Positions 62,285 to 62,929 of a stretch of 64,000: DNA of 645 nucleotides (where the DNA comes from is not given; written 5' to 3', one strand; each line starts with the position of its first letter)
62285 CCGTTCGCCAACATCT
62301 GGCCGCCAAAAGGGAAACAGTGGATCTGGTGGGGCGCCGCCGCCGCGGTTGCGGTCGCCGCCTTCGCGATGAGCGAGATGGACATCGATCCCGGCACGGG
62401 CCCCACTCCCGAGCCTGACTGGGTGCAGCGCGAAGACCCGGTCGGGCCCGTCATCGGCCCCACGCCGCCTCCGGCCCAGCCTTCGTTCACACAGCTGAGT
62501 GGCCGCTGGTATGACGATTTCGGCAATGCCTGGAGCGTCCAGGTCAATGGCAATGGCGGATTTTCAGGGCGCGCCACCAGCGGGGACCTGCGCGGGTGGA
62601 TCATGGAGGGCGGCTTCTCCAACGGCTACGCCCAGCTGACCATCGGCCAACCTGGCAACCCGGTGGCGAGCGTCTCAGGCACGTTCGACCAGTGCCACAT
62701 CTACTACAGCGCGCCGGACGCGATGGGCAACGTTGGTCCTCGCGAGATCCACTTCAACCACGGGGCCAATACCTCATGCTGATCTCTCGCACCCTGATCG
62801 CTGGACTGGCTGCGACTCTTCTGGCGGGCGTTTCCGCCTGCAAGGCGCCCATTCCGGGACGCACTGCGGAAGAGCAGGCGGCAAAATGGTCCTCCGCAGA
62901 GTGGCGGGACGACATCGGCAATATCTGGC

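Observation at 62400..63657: Unnamed ~95-aa periplasmic repeat domain shared by the kinase tail and the downstream lipoprotein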

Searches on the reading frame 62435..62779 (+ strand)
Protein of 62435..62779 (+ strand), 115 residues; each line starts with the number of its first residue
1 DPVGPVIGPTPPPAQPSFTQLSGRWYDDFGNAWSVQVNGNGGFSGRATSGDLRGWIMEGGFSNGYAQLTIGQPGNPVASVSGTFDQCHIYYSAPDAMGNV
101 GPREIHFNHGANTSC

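Call 9: find_homologous_proteins(query=window:62435-62779:+, max_evalue=0.01)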
Query seq(115 aa): 1 candidates shared short words with the query, none scored E <= 0.01.
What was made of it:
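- Tried and rejected: Word-indexed search with the kinase tail alone found nothing, not even its own protein (call 9).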

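Call 26: predict_structure(alignment_id=A2)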
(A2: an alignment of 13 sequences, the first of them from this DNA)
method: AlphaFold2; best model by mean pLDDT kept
length: 98 residues; sequences in the alignment: 13
mean_pLDDT: 93.0   pTM: 0.82
mean pLDDT of the five models: 93.0, 92.5, 92.2, 91.9, 90.7
residues with pLDDT >= 90: 79; 70-90: 18; 50-70: 1; < 50: 0
segments of 3 or more residues with pLDDT < 50: none
pLDDT, mean of each block of 10 residues (from residue 1): 95 96 97 96 96 88 94 86 90 91
secondary structure, 60 per line:
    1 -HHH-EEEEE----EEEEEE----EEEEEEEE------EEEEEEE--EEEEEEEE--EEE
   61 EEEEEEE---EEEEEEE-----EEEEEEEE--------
elements in order: E6-10 E15-20 E25-32 E39-45 E48-55 E58-67 E71-77 E83-90
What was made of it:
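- On Avidin/streptavidin family (PF01382): The AF2 model has 8 strands, pLDDT 93 (call 26).
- Fold: AF2 gives pLDDT 93, pTM 0.82 and 8 strands (call 26). The fold prediction is confident (call 26).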

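Call 28: search_protein_representatives(alignment_id=A2)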
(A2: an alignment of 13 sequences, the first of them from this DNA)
Query: 13 sequences, 99 profile positions. Proteins with E-value up to 0.001 (for the whole library): 95; up to 1e-10: 51; up to 1e-30: 2. The best 95 are listed.
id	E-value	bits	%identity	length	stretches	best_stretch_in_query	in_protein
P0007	5.8e-69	244.5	-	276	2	2-99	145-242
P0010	1.8e-31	124.2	-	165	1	2-98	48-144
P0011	3.1e-23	97.8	-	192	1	3-96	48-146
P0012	5.8e-20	87.3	-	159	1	3-97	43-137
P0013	8.7e-20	86.8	-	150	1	4-97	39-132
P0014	7.4e-19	83.8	-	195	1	1-98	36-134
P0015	8.2e-19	83.7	-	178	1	3-95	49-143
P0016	1.6e-18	82.7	-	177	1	2-95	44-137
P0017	4.5e-17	78.1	-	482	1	4-99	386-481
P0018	5.2e-17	77.9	-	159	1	3-96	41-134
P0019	5.5e-17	77.8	-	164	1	3-96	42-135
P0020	8.3e-17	77.2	-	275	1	2-99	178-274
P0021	1.9e-16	76.1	-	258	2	4-99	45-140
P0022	3.7e-16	75.1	-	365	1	3-99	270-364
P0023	1.1e-15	73.6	-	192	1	4-99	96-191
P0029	2.9e-14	69.1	-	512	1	3-99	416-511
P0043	1.2e-12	63.9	-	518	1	2-99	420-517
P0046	1.9e-12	63.2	-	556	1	3-99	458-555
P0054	2.3e-11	59.7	-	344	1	5-95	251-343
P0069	1.0e-09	54.5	-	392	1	3-97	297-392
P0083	3.0e-06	43.4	-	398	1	3-96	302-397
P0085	4.1e-06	42.9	-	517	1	7-96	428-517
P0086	4.5e-06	42.8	-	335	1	5-96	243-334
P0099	3.1e-04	36.9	-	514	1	4-95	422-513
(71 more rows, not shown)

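Call 37: search_solved_structures(query=A4, max_evalue=10)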
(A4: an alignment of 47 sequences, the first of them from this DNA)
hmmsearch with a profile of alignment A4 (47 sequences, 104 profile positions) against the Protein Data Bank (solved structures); distinct sequences matched with E-value up to 10: 153 (the best 60 are shown).
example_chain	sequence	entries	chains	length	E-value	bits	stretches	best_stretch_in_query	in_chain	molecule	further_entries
4jnj_A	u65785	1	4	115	0.00027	24.4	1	5-72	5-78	Streptavidin/Rhizavidin Hybrid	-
6zyt_BBB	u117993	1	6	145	0.00052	23.5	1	5-72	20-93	Streptavidin/Rhizavidin Hybrid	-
2c4i_A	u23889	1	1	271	0.0012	22.3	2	5-35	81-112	AVIDIN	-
8ast_A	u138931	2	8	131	0.0019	21.7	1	4-62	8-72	Agroavidin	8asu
8asr_A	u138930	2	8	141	0.0023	21.4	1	4-62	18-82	Agroavidin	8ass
8amh_A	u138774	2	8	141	0.0024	21.3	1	4-62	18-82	Agroavidin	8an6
8avj_A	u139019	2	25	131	0.0039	20.6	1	4-62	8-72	agroavCH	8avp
3ew1_A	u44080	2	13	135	0.0061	20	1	3-72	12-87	rhizavidin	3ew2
2zsc_A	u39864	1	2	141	0.091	16.3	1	4-38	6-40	Tamavidin2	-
1rxj_A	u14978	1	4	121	0.13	15.8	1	6-48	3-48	Streptavidin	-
6s50_A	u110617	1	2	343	0.14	15.6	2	4-46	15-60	Streptavidin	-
8by1_A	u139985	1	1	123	0.17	15.3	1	4-46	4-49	Streptavidin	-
9i4r_B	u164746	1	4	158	0.18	15.3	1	4-47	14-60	Streptavidin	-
6qbb_A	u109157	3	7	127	0.21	15.1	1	6-46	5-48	Streptavidin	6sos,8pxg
4bcs_A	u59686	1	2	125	0.22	15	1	5-34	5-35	CHIMERIC AVIDIN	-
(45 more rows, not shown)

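Call 38: search_solved_structures(query=A4, max_evalue=0.01, show_alignments=4)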
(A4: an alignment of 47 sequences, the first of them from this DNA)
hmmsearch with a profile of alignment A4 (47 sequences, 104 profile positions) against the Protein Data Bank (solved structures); distinct sequences matched with E-value up to 0.01: 8.
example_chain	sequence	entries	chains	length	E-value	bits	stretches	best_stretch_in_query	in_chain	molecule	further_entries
4jnj_A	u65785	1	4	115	0.00027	24.4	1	5-72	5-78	Streptavidin/Rhizavidin Hybrid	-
6zyt_BBB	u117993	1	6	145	0.00052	23.5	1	5-72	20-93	Streptavidin/Rhizavidin Hybrid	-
2c4i_A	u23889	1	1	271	0.0012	22.3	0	5-35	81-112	AVIDIN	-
8ast_A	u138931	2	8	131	0.0019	21.7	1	4-62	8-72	Agroavidin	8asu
8asr_A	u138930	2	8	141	0.0023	21.4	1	4-62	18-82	Agroavidin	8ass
8amh_A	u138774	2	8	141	0.0024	21.3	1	4-62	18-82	Agroavidin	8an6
8avj_A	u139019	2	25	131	0.0039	20.6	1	4-62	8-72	agroavCH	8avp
3ew1_A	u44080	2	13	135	0.0061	20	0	3-72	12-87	rhizavidin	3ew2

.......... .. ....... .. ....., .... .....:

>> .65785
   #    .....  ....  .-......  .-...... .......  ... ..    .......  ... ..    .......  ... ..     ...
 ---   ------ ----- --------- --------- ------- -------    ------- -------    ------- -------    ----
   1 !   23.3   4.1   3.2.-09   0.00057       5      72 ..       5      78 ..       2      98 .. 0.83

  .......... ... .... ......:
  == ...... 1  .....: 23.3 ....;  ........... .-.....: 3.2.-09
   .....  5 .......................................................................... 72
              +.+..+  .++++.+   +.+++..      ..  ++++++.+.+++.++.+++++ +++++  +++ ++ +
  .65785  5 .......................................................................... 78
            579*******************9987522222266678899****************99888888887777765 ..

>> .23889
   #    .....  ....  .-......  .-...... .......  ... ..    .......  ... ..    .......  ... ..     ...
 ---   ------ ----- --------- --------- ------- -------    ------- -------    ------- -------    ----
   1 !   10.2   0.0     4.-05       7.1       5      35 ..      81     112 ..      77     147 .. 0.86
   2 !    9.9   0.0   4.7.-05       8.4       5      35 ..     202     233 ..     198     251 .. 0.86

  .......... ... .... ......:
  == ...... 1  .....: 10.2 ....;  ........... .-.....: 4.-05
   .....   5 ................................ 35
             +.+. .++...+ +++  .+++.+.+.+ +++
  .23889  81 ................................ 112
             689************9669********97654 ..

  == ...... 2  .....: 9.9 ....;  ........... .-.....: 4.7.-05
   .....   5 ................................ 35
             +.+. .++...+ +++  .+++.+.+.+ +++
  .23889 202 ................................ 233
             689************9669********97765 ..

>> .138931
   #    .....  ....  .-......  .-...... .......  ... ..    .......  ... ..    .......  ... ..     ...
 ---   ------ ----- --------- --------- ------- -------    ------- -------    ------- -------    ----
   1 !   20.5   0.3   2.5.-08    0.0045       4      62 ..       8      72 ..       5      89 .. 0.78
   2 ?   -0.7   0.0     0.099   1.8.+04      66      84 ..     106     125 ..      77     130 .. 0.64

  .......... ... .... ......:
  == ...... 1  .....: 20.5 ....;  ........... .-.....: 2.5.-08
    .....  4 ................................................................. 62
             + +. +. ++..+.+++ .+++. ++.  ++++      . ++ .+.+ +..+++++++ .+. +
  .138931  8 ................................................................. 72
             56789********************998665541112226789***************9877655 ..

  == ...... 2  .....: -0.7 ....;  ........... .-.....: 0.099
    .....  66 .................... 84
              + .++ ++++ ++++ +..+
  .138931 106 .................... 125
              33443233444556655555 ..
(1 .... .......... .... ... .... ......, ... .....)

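Call 39: search_protein_families(library=pfam, alignment_id=A4, max_evalue=10)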
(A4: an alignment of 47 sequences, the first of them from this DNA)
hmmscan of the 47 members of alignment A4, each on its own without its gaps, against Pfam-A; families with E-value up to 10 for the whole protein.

A. member 1, seq(100 aa): 0 families

B. families by the number of members that match (of 47 scanned): 22 families
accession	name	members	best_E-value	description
PF02012.26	BNR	2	0.2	BNR/Asp-box repeat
PF18705.7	DUF5643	1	0.015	Family of unknown function (DUF5643)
PF13680.12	DUF4152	1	0.016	Protein of unknown function (DUF4152)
PF14463.11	E1-N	1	0.017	E1 N-terminal domain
PF18877.6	SSSPR-51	1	0.039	SSSPR-51 domain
PF05229.21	SCPU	1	0.055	Spore Coat Protein U domain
PF17882.6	SBD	1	0.057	OAA-family lectin sugar binding domain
PF21258.2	Glyco_hydro_120_ins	1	0.059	Glycoside hydrolase 120, insertion domain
PF25156.2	PNGase_A_C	1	0.066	PNGase_A C-terminal domain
PF02924.19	HDPD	1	0.072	Bacteriophage lambda head decoration protein D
PF07161.20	LppX_LprAFG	1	0.077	LppX_LprAFG lipoprotein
PF23513.1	Microp_apicomplexa_9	1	0.082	Apicomplexa microprotein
PF17996.7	CE2_N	1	0.11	Carbohydrate esterase 2 N-terminal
PF13279.12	4HBT_2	1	0.11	Thioesterase-like superfamily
PF22615.1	IPMS_D2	1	0.12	Alpha-isopropylmalate synthase, post-catalytic domain-like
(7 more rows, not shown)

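Call 44: find_related_loci(query=A5, collection=genome_contigs, flank=10000)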
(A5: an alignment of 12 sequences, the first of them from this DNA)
Query A5 (100 aa) in genome_contigs; peptide patterns used: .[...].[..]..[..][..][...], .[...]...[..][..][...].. (x = any residue, [..] = any of these).
100 stretches matched a pattern; 31 encode a relative of the query (tblastn E <= 1e-3); 31 distinct loci.
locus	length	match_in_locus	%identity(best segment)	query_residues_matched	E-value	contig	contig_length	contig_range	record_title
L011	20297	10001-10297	40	3-100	2e-17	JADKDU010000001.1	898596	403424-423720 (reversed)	MAG: Hyphomonadaceae bacterium isolate OdNW_18-Q3-R42-56_BATAC.488 tig00000821-10-8993280, whole genome shotgun sequence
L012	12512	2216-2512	40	3-100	4e-16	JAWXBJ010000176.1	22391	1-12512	MAG: Alphaproteobacteria bacterium isolate MP6IB1.130 k99_974408, whole genome shotgun sequence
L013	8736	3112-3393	38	3-94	2e-14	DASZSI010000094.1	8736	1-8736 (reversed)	MAG TPA_asm: Hyphomonadaceae bacterium isolate SMAG_U6046 k141_277783, whole genome shotgun sequence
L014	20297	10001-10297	34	3-100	7e-12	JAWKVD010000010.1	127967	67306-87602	MAG: Hyphomonadaceae bacterium isolate BC1.134 BC1.134.fa-10, whole genome shotgun sequence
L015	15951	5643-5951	36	1-100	1e-11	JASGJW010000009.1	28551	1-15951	MAG: Hyphomonadaceae bacterium isolate 5N517 JMF-2111-06-0005.ont.bin.517_8, whole genome shotgun sequence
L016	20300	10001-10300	35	3-100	2e-11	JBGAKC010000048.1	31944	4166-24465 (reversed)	MAG: Hyphomonadaceae bacterium isolate MAG_MBR_H10.54 MBRH10-54_opera_contig_4957, whole genome shotgun sequence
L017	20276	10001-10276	31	7-96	2e-10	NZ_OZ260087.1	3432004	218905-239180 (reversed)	MAG: Hyphomonas sp. isolate C9799-m1-bin12 chromosome 1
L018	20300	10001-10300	34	3-100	3e-10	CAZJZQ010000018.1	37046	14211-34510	MAG TPA_asm: uncultured Rhizobium sp. isolate SRP344714_co1_197 genome assembly, contig: NODE_2288_length_37046_cov_5.37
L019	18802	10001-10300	34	3-100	8e-10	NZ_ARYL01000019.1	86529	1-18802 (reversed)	Hyphomonas oceanitis SCH89 contig19, whole genome shotgun sequence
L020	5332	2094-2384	35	6-100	2e-9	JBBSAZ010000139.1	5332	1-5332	MAG: Caulobacterales bacterium isolate La6_metabat2.066 La6_metabat2.066_K_1650799_L_5332_cov_22.5452, whole genome shot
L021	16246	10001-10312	32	1-100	3e-9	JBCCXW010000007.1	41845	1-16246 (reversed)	MAG: Pseudomonadota bacterium isolate P01_F01_bin.136 k141_838989_length_41845_cov_44.6337, whole genome shotgun sequenc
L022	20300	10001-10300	33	3-100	1e-8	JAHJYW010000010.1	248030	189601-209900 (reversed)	MAG: Alphaproteobacteria bacterium isolate UMS_B.mb.54 UMS_B.mb.54_k119_63709, whole genome shotgun sequence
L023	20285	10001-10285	35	8-100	8e-9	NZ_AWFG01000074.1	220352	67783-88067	Hyphomonas chukchiensis strain BH-BN04-4 contig7, whole genome shotgun sequence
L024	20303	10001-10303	34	3-100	7e-9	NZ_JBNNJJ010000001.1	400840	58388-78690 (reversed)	Hyphomonas sp. NPDC076881 NPDC076881_70_F4.ctg-0001, whole genome shotgun sequence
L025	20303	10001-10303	34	3-100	1e-8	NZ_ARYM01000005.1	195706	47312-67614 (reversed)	Hyphomonas polymorpha PS728 contig5, whole genome shotgun sequence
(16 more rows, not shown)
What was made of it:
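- Tried and rejected: A 12-sequence K-type alignment worked (call 44), but it biases the locus set towards kinase-borne copies.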

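Call 64: fold_search(model_id=the predicted structure, library=pdb)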
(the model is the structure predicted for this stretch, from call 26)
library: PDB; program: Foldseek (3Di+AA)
matches with E <= 10: 966; with E <= 0.001: 0
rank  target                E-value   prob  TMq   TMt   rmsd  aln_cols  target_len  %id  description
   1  6zyt_BBB              4.8e-03  1.00  0.57  0.50   5.6       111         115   12  Monomeric streptavidin with a conjugated biotinylated pyrrolidine (released 2021-08-18)
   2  8ast_C                6.3e-03  1.00  0.56  0.48   5.8       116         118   16  The Crystal structure of short F46Y agroavidin - apo (released 2023-04-12)
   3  4jnj_A                8.6e-03  1.00  0.57  0.49   5.9       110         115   11  Structure based engineering of streptavidin monomer with a reduced biotin dissociation rate (released 2013-05-29)
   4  4jnj_B                1.6e-02  1.00  0.57  0.51   5.5       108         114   12  Structure based engineering of streptavidin monomer with a reduced biotin dissociation rate (released 2013-05-29)
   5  3ew1_B                1.6e-02  1.00  0.54  0.42   7.8       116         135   10  Crystal structure of rhizavidin (released 2008-12-23)
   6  3ew2_F                1.9e-02  1.00  0.55  0.47   7.6       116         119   13  Crystal structure of rhizavidin-biotin complex (released 2008-12-23)
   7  8avp_A                2.0e-02  1.00  0.58  0.49   5.9       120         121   16  Structure of short biotin complexed agroavidin with the Hoef tail. (released 2023-04-12)
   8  4jnj_D                2.1e-02  1.00  0.59  0.52   5.7       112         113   12  Structure based engineering of streptavidin monomer with a reduced biotin dissociation rate (released 2013-05-29)
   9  6zyt_AAA              2.1e-02  1.00  0.55  0.50   5.9       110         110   12  Monomeric streptavidin with a conjugated biotinylated pyrrolidine (released 2021-08-18)
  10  8qex_A                2.3e-02  1.00  0.57  0.47   6.1       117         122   16  Streptavidin variant with a cobalt catalyst for CH metal-catalyzed hydrogen-atom-transfer (M-HAT) (released 2024-07-31)
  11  8gog_A                2.8e-02  0.99  0.49  0.42   6.7       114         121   13  Structure of streptavidin mutant (S112Y-K121E) complexed with biotin-cyclopentadienyl-rhodium (III)(Cp*-Rh(III)) (released 2024-02-28)
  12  1n9m_C                2.8e-02  0.99  0.51  0.42   7.1       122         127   13  Streptavidin Mutant S27A with Biotin at 1.6A Resolution (released 2003-09-02)
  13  9qo7                  3.2e-02  1.00  0.55  0.46   6.0       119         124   14  Streptavidin K121M with a thiophenol cofactor as artificial hydrogen atom transferase (released 2026-04-08)
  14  5f2b                  3.2e-02  1.00  0.51  0.43   6.4       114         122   13  Expanding Nature's Catalytic Repertoire -Directed Evolution of an Artificial Metalloenzyme for In Vivo Metathesis (released 2016-08-31)
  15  6aul                  3.2e-02  1.00  0.52  0.43   6.6       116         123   16  Artificial Metalloproteins Containing a Co4O4 Active Site - 2xm-S112Y-b (released 2018-02-28)
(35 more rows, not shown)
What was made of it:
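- On Avidin/streptavidin family (PF01382): Foldseek top hits are all avidins (call 64).
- The top 45 Foldseek PDB hits are all avidins, with E from 5e-3, prob 1.0 and TM 0.46-0.60, mostly 0.50-0.58 (call 64).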

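Call 66: list_cluster_members(proteins=[P0011, P0013, P0018, P0029, P0043, P0046, P0054, P0069, P0085, P0099])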
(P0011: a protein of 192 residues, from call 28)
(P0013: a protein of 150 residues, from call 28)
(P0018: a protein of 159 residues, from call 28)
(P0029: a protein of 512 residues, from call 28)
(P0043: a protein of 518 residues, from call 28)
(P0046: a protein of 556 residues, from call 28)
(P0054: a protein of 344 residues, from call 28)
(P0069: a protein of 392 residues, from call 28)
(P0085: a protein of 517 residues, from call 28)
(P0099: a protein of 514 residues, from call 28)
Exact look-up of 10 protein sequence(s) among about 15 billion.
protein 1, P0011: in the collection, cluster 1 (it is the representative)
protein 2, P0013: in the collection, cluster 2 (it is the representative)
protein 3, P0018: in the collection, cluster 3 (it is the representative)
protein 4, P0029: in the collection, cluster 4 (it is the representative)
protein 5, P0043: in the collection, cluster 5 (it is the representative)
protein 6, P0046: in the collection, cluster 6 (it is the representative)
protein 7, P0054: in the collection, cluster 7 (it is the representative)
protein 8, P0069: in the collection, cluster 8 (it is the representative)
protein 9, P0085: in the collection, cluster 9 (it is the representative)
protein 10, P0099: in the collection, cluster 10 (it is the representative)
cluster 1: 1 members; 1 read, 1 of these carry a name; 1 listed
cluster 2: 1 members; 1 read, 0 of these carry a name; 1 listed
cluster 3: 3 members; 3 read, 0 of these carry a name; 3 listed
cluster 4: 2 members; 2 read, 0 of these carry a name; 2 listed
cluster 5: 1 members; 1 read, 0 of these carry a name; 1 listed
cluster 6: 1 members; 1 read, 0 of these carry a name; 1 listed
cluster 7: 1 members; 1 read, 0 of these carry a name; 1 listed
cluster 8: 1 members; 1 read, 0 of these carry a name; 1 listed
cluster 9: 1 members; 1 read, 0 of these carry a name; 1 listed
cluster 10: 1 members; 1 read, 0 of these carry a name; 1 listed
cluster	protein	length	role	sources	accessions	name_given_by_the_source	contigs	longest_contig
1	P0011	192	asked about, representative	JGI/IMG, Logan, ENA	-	hypothetical protein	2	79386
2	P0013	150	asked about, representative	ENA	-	-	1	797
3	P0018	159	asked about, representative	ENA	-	-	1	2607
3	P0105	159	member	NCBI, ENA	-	-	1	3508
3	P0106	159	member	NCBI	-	-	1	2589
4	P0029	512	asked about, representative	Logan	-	-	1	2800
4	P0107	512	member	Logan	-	-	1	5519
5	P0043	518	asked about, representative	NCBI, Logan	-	-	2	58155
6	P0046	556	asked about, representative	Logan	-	-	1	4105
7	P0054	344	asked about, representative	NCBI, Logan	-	-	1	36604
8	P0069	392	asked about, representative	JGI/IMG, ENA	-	-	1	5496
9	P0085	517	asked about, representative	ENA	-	-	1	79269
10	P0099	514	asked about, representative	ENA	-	-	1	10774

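Call 67: find_encoding_contigs(protein=P0054, flank=8000, max_places=2)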
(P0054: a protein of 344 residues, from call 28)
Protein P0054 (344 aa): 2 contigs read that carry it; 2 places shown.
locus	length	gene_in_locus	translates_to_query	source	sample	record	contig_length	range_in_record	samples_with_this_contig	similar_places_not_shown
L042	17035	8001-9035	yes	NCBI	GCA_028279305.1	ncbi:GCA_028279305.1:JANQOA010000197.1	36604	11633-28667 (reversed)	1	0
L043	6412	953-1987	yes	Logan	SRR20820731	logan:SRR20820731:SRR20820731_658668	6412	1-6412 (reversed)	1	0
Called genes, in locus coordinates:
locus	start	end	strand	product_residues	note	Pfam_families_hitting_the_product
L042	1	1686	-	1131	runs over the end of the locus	PF00027:cNMP_binding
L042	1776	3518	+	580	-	PF16697:Yop-YscD_cpl, PF00498:FHA, PF16697:Yop-YscD_cpl, PF00498:FHA, PF02450:LCAT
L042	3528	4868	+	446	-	PF00069:Pkinase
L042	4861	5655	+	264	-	PF13672:PP2C_2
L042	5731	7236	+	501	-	PF13367:PrsW-protease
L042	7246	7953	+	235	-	PF00092:VWA, PF13519:VWA_2 (weak)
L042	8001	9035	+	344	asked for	-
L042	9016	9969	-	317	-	PF12146:Hydrolase_4, PF12697:Abhydrolase_6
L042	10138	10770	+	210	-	PF00440:TetR_N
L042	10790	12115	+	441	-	PF03055:RPE65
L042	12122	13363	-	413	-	PF00135:COesterase, PF20434:BD-FAE, PF07859:Abhydrolase_3, PF00326:Peptidase_S9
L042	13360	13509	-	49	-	-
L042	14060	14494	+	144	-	PF10012:DUF2255 (weak)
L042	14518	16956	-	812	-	PF07715:Plug, PF00593:TonB_dep_Rec_b-barrel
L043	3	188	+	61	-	?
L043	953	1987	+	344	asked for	-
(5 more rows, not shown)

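Call 68: find_encoding_contigs(protein=P0085, flank=8000, max_places=2)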
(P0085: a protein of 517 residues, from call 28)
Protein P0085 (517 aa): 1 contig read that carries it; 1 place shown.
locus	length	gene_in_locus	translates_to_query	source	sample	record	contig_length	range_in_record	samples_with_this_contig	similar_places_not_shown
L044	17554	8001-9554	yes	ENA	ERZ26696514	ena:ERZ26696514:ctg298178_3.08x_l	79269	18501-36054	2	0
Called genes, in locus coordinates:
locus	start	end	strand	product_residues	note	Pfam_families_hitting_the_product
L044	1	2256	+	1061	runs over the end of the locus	PF17291:M60-like_N, PF13402:Peptidase_M60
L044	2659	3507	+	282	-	PF12281:NTP_transf_8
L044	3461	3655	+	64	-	-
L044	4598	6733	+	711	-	PF07715:Plug, PF00593:TonB_dep_Rec_b-barrel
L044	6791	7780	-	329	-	-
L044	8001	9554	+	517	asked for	PF00656:Peptidase_C14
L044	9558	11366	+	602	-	PF13374:TPR_10 (faint), PF13424:TPR_12, PF05990:DUF900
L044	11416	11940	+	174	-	PF00691:OmpA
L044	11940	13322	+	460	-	PF00656:Peptidase_C14, PF14326:DUF4384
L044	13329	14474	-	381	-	PF02515:CoA_transf_3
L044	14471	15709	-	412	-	PF05034:MAAL_N, PF07476:MAAL_C, PF13378:MR_MLE_C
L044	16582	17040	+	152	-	PF08241:Methyltransf_11, PF13649:Methyltransf_25, PF08242:Methyltransf_12 (faint), PF13847:Methyltransf_31 (weak)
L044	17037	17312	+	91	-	-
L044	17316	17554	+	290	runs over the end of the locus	PF13714:PEP_mutase, PF00463:ICL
